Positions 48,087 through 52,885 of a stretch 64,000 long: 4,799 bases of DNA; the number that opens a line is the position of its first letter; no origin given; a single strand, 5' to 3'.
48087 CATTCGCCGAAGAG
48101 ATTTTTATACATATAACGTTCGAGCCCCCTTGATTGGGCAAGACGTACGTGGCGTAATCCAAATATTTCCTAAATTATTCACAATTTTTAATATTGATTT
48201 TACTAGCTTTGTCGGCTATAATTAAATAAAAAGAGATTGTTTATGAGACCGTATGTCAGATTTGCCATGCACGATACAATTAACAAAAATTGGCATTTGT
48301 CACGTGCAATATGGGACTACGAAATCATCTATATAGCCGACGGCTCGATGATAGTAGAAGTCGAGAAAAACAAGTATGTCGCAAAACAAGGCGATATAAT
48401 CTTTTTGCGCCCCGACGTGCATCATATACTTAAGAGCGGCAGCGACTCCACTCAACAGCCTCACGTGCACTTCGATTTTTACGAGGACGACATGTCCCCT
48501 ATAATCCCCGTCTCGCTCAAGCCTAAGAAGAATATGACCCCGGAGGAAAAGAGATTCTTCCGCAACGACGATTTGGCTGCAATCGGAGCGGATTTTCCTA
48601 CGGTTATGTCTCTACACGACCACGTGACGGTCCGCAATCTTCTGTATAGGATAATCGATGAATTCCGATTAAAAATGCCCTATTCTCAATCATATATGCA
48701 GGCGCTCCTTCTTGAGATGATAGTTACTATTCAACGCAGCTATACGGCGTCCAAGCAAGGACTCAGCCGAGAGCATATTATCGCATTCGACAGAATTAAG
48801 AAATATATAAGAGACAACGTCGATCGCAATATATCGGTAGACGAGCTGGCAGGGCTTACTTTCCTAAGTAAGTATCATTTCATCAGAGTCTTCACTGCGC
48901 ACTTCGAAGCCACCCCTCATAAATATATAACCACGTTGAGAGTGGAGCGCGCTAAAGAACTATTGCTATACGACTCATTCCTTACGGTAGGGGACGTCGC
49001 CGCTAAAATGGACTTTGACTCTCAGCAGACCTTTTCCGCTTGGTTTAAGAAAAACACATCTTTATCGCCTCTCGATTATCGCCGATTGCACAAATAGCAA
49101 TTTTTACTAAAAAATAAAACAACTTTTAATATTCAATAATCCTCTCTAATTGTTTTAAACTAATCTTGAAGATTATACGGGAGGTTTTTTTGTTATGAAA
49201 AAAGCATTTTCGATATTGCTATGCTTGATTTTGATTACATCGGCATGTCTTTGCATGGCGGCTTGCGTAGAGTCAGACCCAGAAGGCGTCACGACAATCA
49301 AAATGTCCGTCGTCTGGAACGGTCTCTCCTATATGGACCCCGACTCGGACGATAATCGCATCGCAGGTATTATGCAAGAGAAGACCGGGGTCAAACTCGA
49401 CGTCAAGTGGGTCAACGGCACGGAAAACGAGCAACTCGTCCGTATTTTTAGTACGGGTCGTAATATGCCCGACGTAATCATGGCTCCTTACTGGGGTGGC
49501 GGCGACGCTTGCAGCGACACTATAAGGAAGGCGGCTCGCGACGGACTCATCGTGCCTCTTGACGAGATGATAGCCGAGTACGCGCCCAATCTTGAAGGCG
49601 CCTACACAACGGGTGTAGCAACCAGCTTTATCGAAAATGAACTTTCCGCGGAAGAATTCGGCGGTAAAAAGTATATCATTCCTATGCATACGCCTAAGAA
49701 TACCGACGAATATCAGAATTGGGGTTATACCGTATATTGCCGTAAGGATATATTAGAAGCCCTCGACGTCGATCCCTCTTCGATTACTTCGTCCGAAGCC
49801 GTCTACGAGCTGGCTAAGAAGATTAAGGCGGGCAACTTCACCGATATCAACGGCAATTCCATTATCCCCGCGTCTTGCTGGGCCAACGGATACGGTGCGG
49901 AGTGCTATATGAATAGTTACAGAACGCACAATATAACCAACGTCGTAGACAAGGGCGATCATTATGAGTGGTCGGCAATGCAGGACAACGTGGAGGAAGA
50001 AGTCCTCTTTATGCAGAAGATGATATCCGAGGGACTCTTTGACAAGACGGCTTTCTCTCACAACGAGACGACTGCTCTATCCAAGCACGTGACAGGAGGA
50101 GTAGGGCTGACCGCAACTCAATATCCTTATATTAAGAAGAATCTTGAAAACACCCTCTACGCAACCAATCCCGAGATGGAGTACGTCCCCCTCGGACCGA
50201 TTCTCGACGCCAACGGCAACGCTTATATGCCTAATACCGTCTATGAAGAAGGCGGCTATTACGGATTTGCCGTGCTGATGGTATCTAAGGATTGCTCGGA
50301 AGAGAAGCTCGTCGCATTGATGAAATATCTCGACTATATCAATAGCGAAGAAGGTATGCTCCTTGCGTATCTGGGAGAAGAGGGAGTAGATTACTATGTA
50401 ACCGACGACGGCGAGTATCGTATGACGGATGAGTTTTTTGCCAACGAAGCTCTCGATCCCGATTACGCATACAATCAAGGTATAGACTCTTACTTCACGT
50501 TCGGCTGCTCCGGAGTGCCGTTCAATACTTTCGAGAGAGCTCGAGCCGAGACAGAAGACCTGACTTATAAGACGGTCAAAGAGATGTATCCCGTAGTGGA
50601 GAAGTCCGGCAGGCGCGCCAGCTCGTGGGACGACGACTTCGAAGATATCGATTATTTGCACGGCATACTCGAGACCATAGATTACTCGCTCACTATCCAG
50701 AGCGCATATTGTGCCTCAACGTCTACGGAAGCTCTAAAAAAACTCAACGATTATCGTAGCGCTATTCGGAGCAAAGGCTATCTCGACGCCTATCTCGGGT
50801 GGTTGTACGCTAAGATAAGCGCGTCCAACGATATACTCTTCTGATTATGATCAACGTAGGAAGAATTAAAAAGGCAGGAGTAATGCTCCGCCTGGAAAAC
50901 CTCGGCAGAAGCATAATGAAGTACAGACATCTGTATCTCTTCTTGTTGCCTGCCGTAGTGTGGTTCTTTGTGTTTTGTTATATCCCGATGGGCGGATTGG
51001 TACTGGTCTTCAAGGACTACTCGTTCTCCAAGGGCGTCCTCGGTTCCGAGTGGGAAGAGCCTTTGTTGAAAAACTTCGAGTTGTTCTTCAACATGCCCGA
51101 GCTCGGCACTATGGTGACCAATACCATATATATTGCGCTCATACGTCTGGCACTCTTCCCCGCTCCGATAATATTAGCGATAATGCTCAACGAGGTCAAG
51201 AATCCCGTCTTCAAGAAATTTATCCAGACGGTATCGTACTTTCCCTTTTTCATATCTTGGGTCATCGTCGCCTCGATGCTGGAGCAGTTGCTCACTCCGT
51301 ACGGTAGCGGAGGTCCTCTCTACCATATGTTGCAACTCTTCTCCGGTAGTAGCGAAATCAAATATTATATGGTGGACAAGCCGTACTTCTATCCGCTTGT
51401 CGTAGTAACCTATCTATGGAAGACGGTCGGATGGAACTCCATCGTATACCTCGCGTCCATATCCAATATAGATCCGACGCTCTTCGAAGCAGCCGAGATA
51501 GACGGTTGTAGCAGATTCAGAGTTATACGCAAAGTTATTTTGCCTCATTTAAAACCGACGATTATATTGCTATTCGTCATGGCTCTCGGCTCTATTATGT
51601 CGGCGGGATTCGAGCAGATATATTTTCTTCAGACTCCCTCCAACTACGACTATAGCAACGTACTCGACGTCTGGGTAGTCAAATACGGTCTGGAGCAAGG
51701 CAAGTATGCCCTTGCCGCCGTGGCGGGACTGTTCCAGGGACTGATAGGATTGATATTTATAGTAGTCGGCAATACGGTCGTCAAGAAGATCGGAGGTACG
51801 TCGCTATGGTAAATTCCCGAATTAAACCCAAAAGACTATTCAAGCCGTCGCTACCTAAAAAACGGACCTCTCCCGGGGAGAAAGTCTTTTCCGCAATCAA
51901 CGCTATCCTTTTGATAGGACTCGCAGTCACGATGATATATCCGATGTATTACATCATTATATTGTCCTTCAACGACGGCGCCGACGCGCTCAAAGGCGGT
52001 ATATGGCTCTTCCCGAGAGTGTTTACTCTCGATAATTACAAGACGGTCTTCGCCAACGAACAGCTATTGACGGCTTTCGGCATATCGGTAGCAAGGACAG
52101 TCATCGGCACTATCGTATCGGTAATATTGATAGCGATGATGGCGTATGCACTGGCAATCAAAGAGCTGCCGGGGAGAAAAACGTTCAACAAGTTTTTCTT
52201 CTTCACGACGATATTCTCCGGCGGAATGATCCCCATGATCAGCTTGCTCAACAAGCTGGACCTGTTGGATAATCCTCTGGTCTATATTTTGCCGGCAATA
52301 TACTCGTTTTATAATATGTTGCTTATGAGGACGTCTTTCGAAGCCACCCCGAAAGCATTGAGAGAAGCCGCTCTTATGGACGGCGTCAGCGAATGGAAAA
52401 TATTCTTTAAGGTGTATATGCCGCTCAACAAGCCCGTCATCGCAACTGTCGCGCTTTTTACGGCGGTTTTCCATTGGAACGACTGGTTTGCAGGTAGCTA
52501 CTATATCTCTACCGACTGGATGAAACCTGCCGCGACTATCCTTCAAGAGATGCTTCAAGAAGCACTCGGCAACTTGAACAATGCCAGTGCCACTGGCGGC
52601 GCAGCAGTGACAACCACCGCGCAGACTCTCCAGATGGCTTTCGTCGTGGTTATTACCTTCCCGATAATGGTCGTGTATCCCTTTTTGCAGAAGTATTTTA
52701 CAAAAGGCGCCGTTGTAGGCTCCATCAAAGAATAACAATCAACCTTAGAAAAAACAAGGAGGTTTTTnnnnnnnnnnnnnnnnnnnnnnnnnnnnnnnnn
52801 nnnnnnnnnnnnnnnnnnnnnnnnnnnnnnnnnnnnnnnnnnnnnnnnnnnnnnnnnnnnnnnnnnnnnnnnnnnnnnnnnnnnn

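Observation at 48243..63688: Candidate Gram-positive D-arabinan/D-arabinose utilisation locus (GH172 + A5P isomerase + pentose kinase + ABC importer)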

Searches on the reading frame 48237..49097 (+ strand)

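Call 3: search_protein_families(library=pfam, proteins=[window:48237-49097:+], max_evalue=0.01)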
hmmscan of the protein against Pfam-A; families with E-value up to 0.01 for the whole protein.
window:48237-49097:+ (286 aa): 5 families
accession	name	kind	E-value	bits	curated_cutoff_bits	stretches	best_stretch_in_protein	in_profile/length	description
PF12833.13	HTH_18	-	8.5e-19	68.1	33.6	1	204-283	1-79/80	Helix-turn-helix domain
PF00165.29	HTH_AraC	-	1.7e-12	47.5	26.6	2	191-232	1-42/42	Bacterial regulatory helix-turn-helix proteins, AraC family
PF02311.25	AraC_binding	-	1.3e-06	28.6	21.1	1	16-70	17-66/135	AraC-like ligand binding domain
PF07883.17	Cupin_2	-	1.1e-05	25.4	27.2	1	29-70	20-61/70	Cupin domain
PF12852.13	Cupin_6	-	6.3e-05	23.3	26.7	1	17-170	24-182/183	Cupin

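Call 5: search_protein_families(library=ncbifam, proteins=[window:48237-49097:+], max_evalue=0.001)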
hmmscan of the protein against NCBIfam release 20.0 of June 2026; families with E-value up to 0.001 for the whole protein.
window:48237-49097:+ (286 aa): 25 families
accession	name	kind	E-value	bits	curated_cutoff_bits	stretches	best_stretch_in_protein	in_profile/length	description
NF007860.0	PRK10572.1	equivalog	2.5e-15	56.1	208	1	128-284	132-284/292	arabinose operon transcriptional regulator AraC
NF047455.1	TF_Staph_AryK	equivalog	1.6e-14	53.2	850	1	131-285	104-259/759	transcriptional regulator AryK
NF007584.0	PRK10219.1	equivalog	6.7e-13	48.9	174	1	185-283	8-105/107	superoxide response transcriptional regulator SoxS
NF006902.0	PRK09393.1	equivalog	1e-12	47.9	425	1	184-283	222-320/327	transcriptional regulator FtrA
NF012144.2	ramA_TF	equivalog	1.4e-12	48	180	1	184-284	7-106/108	RamA family antibiotic efflux transcriptional regulator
TIGR04094.1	adjacent_YSIRK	equivalog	4.7e-12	45.6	200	1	184-282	287-383/383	YSIRK-targeted surface antigen transcriptional regulator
NF049932.1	TranspRegBtr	equivalog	3e-11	42.5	900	1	171-283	153-264/531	bacillibactin transport transcriptional regulator Btr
NF012228.1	RobA_TF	equivalog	5e-11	42.6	380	1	189-284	10-104/286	MDR efflux pump AcrAB transcriptional activator RobA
NF010026.0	PRK13501.1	equivalog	5e-11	42.3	363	1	131-283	125-276/290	HTH-type transcriptional activator RhaR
NF007693.0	PRK10371.1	equivalog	5.2e-11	42.3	253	1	166-285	182-300/309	transcriptional regulator MelR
NF010028.0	PRK13503.1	equivalog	7.5e-11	41.9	288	1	133-283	125-271/278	HTH-type transcriptional activator RhaS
NF052371.1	TransRegGbdRPseu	equivalog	1.7e-10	40.4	480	1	189-284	232-326/365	choline metabolism transcriptional regulator GbdR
NF011701.0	PRK15121.1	equivalog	1.9e-10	40.8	426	1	189-284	12-106/289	MDR efflux pump AcrAB transcriptional activator RobA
NF047788.1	TransRegPocR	equivalog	4e-10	39.5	500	1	161-284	166-290/296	transcriptional regulator PocR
TIGR02297.1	HpaA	equivalog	1.3e-09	37.7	274.65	1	28-283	45-286/287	4-hydroxyphenylacetate catabolism regulatory protein HpaA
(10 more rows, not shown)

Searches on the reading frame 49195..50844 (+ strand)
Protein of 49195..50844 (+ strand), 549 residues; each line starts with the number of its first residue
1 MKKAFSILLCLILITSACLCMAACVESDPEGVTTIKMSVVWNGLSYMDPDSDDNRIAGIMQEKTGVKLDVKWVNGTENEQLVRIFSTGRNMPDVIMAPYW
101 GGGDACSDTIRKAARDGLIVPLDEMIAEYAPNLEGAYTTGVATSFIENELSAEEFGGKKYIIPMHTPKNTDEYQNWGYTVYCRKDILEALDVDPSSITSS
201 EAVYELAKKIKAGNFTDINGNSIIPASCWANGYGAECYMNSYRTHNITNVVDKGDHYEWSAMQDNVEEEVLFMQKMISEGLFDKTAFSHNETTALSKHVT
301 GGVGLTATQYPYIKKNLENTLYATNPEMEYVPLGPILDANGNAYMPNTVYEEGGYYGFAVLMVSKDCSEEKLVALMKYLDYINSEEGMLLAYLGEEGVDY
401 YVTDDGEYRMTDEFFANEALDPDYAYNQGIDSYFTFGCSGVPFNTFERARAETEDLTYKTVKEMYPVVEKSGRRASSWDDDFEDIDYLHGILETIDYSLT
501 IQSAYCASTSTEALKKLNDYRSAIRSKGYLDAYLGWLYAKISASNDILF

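Call 3: search_protein_families(library=pfam, proteins=[window:49195-50844:+], max_evalue=0.01)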
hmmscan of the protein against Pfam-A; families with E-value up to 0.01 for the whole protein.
window:49195-50844:+ (549 aa): 1 family
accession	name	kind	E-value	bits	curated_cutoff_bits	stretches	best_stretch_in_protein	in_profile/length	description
PF01547.30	SBP_bac_1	-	9.3e-10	39.4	26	1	61-388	19-306/307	Bacterial extracellular solute-binding protein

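Call 5: search_protein_families(library=ncbifam, proteins=[window:49195-50844:+], max_evalue=0.001)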
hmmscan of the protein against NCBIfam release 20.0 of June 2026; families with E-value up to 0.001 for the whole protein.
window:49195-50844:+ (549 aa): 0 families

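Call 92: search_solved_structures(query=window:49195-50844:+, max_evalue=0.01)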
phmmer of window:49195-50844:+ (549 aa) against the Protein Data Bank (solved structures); distinct sequences matched with E-value up to 0.01: 10.
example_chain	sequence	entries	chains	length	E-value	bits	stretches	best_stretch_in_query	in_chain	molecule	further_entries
5g62_A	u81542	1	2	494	1.1e-06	30.6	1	34-297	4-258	ABC TRANSPORTER, SUBSTRATE-BINDING PROTEIN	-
5xs8_A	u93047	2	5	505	1.1e-06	30.5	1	52-418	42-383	Extracellular solute-binding protein family 1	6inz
5gub_A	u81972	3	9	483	2.2e-06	29.6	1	62-418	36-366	Extracellular solute-binding protein family 1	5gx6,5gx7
5gx8_A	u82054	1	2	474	2.2e-06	29.5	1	62-418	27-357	Extracellular solute-binding protein family 1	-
5g5z_A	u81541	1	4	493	2.6e-06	29.3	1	34-298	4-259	ABC TRANSPORTER, SUBSTRATE-BINDING PROTEIN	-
5g5y_A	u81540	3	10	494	2.7e-06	29.3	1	34-298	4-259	ABC TRANSPORTER, SUBSTRATE-BINDING PROTEIN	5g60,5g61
6jhx_A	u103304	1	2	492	7.1e-06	27.9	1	76-406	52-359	AlgQ2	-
1j1n_A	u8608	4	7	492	2.3e-05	26.2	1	76-406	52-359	AlgQ2 | Macromolecule-Binding Periplasmic Protein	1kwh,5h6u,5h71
4tqu_Q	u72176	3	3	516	2.4e-05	26.1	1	75-406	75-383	AlgQ2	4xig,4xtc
9pmy_A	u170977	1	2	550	2.8e-05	25.9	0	354-482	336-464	Extracellular solute-binding protein family 1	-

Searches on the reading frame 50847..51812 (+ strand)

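Call 3: search_protein_families(library=pfam, proteins=[window:50847-51812:+], max_evalue=0.01)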
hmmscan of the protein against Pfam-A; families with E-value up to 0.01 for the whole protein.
window:50847-51812:+ (321 aa): 1 family
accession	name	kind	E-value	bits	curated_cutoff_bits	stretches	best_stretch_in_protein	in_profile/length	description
PF00528.27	BPD_transp_1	-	1.3e-16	61.3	26.4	1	107-270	5-137/184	Binding-protein-dependent transport system inner membrane component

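Call 5: search_protein_families(library=ncbifam, proteins=[window:50847-51812:+], max_evalue=0.001)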
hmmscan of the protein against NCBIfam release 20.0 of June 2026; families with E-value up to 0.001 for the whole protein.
window:50847-51812:+ (321 aa): 11 families
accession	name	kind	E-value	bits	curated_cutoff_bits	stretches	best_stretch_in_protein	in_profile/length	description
NF007852.0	PRK10561.1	equivalog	3.7e-08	33.6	335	1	23-258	7-234/295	sn-glycerol-3-phosphate ABC transporter permease UgpA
NF040931.1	ABC_arch_GlcT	equivalog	3.2e-07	30.3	360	1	33-303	2-262/278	glucose ABC transporter permease GlcT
NF007047.0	PRK09500.1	equivalog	1.1e-06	28.4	326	1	196-313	142-253/257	spermidine/putrescine ABC transporter permease PotC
TIGR02139.1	permease_CysT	equivalog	2.1e-05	24.3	246.1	1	205-311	155-258/265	sulfate ABC transporter permease subunit CysT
NF040932.1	ABC_arch_GlcU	equivalog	2.6e-05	24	340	1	193-313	144-262/272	glucose ABC transporter permease GlcU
NF011624.0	PRK15050.1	equivalog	8.8e-05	21.7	247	1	24-240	20-219/297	2-aminoethylphosphonate ABC transporter permease subunit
TIGR03226.1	PhnU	equivalog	0.00012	21.7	283.45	1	62-240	67-237/311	2-aminoethylphosphonate ABC transporter permease subunit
TIGR03262.1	PhnU2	equivalog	0.00015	20.5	593.25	1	60-297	26-242/546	putative 2-aminoethylphosphonate ABC transporter permease subunit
TIGR02138.1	phosphate_pstC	equivalog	0.0002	20.5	196.45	0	28-129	8-106/296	phosphate ABC transporter permease subunit PstC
NF008231.0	PRK10998.1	equivalog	0.00022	20.9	261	1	206-312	182-286/296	maltose ABC transporter permease MalG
TIGR00969.1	3a0106s02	subfamily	0.00094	18.7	240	0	108-310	82-268/272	sulfate ABC transporter permease subunit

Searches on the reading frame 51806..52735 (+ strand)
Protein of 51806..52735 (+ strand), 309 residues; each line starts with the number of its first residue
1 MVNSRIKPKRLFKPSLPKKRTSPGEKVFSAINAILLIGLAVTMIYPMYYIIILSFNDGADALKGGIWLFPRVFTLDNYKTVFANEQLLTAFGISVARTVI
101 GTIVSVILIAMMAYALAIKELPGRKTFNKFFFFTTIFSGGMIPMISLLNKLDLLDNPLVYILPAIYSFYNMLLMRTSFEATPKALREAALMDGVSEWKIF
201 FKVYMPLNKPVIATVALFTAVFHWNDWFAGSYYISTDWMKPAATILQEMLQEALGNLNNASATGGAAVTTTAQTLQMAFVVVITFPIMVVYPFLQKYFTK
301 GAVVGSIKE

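Call 3: search_protein_families(library=pfam, proteins=[window:51806-52735:+], max_evalue=0.01)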
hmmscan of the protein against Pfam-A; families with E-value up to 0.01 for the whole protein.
window:51806-52735:+ (309 aa): 1 family
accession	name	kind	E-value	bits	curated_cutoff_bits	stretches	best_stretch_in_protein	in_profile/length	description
PF00528.27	BPD_transp_1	-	4.9e-14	52.9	26.4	1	137-300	43-180/184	Binding-protein-dependent transport system inner membrane component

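Call 5: search_protein_families(library=ncbifam, proteins=[window:51806-52735:+], max_evalue=0.001)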
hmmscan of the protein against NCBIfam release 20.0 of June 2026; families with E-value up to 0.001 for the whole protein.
window:51806-52735:+ (309 aa): 13 families
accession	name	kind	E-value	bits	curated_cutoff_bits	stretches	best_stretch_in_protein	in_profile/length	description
NF040932.1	ABC_arch_GlcU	equivalog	3.9e-18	66.1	340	1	30-303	3-265/272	glucose ABC transporter permease GlcU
NF008210.0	PRK10973.1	equivalog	1.7e-14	54.2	297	1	32-303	13-277/281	sn-glycerol-3-phosphate ABC transporter permease UgpE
NF007047.0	PRK09500.1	equivalog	9.4e-09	35.2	326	1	41-226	16-199/257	spermidine/putrescine ABC transporter permease PotC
NF008231.0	PRK10998.1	equivalog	3.5e-08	33.3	261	1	30-219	14-222/296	maltose ABC transporter permease MalG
NF011624.0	PRK15050.1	equivalog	9.4e-08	31.5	247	1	31-130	27-114/297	2-aminoethylphosphonate ABC transporter permease subunit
NF007852.0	PRK10561.1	equivalog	1.6e-06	28.2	335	1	169-266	172-270/295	sn-glycerol-3-phosphate ABC transporter permease UgpA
TIGR03262.1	PhnU2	equivalog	2.5e-06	26.4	593.25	1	32-221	7-199/546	putative 2-aminoethylphosphonate ABC transporter permease subunit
TIGR01581.1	Mo_ABC_porter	hypoth_equivalog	3.7e-06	26.6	210.3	0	169-215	117-163/225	ABC transporter permease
TIGR02141.1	modB_ABC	equivalog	1.6e-05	24.6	182.6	1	93-215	2-140/208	molybdate ABC transporter permease subunit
TIGR02139.1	permease_CysT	equivalog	4.8e-05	23.1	246.1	0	73-128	34-89/265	sulfate ABC transporter permease subunit CysT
NF043073.1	MMSYN1_0195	equivalog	9.1e-05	20.8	1250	0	41-117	14-85/1021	spermidine/putrescine ABC transporter permease/substrate-binding protein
NF043074.1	MMSYN1_0196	equivalog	0.00013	21.4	350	1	34-213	16-196/277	spermidine/putrescine ABC transporter permease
NF006939.0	PRK09421.1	equivalog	0.00034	20.1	262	0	174-214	112-152/230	molybdate ABC transporter permease subunit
